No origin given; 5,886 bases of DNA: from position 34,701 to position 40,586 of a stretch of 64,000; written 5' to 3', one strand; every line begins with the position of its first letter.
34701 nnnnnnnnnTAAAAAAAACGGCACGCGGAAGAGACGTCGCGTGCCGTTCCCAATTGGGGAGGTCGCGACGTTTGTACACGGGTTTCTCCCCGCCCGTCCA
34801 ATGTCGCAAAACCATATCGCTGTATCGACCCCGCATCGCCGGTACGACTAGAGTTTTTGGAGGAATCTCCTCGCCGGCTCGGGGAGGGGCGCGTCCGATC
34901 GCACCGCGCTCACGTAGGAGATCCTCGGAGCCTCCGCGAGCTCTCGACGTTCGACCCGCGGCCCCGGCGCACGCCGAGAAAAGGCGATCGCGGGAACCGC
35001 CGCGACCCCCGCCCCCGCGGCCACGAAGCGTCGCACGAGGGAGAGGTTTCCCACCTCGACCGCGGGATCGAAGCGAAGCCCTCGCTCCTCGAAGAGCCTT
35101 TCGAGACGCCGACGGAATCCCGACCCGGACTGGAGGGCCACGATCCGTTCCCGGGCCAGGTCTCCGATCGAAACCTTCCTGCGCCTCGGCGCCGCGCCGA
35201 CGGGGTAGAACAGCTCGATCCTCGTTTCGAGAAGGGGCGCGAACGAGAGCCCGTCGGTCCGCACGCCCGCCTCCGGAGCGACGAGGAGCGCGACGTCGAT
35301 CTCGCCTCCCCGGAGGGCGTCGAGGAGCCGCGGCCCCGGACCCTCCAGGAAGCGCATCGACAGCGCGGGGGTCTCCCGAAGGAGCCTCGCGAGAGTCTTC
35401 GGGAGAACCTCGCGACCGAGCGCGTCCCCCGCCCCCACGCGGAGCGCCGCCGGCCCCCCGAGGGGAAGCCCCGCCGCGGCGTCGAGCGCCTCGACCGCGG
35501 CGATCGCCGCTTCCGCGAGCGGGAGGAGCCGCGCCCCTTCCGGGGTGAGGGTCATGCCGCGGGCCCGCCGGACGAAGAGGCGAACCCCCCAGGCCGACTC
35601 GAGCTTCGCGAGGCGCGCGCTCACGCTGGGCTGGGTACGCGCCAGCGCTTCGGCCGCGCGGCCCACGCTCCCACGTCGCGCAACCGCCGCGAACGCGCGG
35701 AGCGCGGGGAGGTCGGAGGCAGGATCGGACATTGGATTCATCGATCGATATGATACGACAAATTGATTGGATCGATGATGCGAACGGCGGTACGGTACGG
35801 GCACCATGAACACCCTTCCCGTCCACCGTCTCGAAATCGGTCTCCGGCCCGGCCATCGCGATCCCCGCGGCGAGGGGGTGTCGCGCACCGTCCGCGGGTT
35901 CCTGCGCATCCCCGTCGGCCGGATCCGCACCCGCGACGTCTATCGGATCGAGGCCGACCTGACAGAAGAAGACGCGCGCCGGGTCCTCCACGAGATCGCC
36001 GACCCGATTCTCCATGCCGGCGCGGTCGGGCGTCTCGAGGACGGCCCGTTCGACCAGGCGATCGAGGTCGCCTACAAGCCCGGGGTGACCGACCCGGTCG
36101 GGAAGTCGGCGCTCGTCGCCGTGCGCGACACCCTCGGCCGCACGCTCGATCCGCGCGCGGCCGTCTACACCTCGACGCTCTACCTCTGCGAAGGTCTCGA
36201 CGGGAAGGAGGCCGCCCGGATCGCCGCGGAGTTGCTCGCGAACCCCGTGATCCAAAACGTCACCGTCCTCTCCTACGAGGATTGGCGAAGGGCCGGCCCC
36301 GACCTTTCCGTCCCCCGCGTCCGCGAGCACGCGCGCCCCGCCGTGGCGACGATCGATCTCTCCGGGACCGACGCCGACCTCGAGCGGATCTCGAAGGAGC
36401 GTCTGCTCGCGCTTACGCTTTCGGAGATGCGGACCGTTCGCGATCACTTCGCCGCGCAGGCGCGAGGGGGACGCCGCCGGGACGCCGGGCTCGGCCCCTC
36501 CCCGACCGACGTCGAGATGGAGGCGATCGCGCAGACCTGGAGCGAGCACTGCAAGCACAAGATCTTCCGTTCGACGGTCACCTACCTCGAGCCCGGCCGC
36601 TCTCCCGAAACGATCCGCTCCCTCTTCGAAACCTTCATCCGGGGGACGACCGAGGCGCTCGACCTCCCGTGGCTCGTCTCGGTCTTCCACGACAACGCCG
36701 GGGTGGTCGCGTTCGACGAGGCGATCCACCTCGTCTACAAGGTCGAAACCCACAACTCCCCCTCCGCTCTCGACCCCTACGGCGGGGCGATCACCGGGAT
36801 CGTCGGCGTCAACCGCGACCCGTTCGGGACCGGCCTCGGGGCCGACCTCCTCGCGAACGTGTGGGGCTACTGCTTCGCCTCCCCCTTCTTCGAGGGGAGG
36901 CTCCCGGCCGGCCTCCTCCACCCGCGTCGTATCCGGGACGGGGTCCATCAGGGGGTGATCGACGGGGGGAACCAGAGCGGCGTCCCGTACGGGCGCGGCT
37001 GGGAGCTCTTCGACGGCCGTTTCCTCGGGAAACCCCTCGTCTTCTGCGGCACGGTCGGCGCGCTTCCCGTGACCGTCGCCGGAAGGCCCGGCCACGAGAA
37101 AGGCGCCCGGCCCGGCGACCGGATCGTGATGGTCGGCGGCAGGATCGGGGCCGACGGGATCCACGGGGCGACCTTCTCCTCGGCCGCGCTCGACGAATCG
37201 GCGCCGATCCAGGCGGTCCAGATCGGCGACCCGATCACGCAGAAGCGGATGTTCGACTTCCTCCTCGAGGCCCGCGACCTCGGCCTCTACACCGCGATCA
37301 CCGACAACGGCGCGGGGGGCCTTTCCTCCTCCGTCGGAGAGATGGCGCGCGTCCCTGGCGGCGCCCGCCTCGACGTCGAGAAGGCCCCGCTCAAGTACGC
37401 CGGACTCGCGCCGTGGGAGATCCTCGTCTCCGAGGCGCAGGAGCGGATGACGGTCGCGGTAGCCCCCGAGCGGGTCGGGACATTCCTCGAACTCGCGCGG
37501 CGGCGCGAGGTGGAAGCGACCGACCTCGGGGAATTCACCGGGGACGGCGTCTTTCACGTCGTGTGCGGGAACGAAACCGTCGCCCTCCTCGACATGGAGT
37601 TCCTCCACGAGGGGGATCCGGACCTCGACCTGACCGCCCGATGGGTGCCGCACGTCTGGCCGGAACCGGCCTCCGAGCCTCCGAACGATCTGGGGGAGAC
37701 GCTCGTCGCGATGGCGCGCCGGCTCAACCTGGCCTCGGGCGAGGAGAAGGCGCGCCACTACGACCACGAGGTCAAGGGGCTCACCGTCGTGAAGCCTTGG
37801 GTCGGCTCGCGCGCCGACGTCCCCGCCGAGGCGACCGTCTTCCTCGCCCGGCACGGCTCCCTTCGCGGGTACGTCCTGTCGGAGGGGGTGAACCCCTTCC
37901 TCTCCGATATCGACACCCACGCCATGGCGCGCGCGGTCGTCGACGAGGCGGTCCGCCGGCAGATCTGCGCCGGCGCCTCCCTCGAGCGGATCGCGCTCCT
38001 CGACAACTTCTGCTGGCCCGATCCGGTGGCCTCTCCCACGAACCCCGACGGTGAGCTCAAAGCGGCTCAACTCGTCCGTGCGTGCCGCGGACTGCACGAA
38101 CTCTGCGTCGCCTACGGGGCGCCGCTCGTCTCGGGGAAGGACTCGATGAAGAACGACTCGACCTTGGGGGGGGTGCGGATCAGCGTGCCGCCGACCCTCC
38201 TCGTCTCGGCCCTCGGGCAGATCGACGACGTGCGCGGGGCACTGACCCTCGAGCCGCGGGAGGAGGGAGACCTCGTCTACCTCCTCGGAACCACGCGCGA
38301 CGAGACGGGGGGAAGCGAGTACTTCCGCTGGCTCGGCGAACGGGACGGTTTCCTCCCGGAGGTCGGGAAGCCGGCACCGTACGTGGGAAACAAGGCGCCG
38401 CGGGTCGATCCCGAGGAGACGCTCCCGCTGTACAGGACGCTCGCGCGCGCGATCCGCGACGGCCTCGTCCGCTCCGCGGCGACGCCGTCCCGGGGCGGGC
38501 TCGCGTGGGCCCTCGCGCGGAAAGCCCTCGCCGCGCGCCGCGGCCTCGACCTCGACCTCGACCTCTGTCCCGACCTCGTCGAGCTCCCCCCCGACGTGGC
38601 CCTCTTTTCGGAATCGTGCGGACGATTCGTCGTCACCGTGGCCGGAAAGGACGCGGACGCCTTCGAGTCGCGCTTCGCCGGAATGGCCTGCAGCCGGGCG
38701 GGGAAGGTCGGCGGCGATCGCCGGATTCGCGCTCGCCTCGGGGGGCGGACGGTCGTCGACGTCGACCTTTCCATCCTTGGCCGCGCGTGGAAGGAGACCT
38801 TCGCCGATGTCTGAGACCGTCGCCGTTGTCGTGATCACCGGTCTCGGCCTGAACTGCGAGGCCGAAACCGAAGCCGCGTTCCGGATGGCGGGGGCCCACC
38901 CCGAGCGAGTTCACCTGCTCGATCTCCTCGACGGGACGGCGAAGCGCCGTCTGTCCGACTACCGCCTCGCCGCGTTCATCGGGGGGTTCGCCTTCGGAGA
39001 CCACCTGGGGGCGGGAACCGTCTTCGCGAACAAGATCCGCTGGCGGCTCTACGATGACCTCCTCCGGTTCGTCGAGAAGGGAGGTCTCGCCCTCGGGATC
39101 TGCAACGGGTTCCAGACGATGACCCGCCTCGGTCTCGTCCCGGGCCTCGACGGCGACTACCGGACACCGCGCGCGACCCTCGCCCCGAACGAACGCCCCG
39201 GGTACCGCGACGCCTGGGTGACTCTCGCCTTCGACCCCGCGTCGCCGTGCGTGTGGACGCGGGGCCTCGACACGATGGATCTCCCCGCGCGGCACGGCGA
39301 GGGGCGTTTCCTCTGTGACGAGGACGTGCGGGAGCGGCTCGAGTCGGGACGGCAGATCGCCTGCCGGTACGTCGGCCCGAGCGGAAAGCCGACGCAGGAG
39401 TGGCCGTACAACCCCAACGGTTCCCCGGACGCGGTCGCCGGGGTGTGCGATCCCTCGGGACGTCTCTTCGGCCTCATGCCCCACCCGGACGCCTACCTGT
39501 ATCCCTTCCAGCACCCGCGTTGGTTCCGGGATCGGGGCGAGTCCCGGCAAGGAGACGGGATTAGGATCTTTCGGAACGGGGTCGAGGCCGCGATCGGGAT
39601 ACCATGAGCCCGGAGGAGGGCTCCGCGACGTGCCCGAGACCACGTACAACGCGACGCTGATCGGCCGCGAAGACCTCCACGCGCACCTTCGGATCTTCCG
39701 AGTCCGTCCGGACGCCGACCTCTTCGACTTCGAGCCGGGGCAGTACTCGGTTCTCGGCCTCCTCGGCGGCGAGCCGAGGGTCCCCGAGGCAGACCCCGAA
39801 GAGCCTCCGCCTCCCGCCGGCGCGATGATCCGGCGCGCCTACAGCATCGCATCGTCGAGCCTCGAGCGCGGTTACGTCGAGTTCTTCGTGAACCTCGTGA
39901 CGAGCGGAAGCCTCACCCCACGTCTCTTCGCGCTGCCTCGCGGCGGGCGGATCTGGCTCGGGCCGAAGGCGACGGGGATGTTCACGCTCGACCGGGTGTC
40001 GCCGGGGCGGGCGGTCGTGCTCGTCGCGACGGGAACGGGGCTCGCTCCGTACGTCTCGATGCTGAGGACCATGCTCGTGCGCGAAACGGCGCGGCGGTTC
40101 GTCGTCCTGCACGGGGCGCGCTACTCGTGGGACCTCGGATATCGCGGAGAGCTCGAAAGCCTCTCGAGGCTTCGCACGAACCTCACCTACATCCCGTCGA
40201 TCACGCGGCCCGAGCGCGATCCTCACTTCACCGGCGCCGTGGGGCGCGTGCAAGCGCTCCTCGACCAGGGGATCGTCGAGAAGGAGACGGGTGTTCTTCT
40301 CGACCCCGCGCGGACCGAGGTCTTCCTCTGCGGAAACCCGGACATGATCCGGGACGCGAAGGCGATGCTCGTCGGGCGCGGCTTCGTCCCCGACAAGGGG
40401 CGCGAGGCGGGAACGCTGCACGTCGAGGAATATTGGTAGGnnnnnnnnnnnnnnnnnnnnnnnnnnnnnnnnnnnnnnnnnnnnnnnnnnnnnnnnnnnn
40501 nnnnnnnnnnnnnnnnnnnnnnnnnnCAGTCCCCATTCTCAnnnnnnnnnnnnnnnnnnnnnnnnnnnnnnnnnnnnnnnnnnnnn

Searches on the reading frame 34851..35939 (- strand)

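Call 56: search_protein_families(library=pfam, proteins=[window:34851-35939:-], max_evalue=0.00001)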
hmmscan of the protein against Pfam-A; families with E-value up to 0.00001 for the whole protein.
window:34851-35939:- (363 aa): 2 families
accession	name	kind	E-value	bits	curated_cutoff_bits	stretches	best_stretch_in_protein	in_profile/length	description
PF03466.25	LysR_substrate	-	1.9e-35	122.6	28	1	165-361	7-202/209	LysR substrate binding domain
PF00126.33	HTH_1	-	5.4e-21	74.7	26.6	1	79-135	3-59/60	Bacterial regulatory helix-turn-helix protein, lysR family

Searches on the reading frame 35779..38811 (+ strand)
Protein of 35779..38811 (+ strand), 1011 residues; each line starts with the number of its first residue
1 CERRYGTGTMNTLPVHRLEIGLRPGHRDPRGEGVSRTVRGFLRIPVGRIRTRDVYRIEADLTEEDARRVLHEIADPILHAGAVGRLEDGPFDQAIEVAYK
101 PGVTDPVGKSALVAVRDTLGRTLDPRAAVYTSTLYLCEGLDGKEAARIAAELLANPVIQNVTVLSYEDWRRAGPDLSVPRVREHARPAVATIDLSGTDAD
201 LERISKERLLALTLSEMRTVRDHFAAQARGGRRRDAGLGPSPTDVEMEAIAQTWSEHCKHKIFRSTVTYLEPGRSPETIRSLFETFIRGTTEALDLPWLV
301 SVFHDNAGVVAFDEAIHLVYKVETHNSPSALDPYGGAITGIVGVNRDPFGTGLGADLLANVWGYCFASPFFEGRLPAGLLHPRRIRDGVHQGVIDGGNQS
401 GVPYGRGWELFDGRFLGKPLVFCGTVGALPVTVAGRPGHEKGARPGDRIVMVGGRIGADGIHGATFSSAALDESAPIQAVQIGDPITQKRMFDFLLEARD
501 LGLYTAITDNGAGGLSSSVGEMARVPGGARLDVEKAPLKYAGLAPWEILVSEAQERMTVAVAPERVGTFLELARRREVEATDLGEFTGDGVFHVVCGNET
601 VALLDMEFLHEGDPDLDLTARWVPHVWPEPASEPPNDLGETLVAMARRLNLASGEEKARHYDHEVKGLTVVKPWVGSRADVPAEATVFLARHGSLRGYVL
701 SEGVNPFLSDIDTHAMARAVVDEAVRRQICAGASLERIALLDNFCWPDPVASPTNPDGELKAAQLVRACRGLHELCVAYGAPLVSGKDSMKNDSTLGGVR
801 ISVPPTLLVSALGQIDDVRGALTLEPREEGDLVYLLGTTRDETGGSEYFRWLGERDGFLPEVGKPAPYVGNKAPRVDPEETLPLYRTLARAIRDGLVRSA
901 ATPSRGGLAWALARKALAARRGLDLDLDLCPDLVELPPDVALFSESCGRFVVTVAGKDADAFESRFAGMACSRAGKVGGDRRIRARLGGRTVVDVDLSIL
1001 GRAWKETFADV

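Call 56: search_protein_families(library=pfam, proteins=[window:35779-38811:+], max_evalue=0.00001)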
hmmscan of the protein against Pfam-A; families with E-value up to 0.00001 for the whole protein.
window:35779-38811:+ (1011 aa): 5 families
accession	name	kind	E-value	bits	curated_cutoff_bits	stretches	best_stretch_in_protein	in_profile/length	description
PF02769.27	AIRS_C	-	9.5e-47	159.5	23.1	2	444-595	1-154/156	AIR synthase related protein, C-terminal domain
PF18072.6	FGAR-AT_linker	-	1.8e-16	60.8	26.6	1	201-261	1-50/50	Formylglycinamide ribonucleotide amidotransferase linker domain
PF00586.29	AIRS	-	1.5e-14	54.8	24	1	305-427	2-110/112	AIR synthase related protein, N-terminal domain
PF02700.19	PurS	-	4.9e-10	39.9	22.2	0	18-78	4-65/77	Phosphoribosylformylglycinamidine (FGAM) synthase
PF22689.1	FGAR-AT_PurM_N-like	-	9.4e-06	25.9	27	0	662-811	10-157/160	FGAR-AT PurM_N-like domain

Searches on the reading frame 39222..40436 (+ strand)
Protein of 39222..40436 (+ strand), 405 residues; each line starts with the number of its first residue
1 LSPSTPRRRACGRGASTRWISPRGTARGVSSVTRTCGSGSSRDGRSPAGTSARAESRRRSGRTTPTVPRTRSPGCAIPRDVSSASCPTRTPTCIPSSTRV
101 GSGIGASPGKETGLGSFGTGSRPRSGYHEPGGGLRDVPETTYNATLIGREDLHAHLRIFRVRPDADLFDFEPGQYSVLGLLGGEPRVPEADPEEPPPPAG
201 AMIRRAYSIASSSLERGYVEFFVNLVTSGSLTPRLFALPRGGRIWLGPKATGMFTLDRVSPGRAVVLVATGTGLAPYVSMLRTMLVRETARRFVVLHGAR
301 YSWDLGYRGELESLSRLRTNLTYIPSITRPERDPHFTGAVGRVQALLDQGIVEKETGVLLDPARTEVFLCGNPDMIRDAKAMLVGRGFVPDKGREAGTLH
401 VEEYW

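Call 56: search_protein_families(library=pfam, proteins=[window:39222-40436:+], max_evalue=0.00001)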
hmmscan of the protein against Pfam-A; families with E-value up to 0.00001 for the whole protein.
window:39222-40436:+ (405 aa): 1 family
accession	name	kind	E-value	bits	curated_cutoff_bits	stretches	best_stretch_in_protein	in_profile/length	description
PF00175.26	NAD_binding_1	-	7.5e-16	59.2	22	1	267-380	1-108/109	Oxidoreductase NAD-binding domain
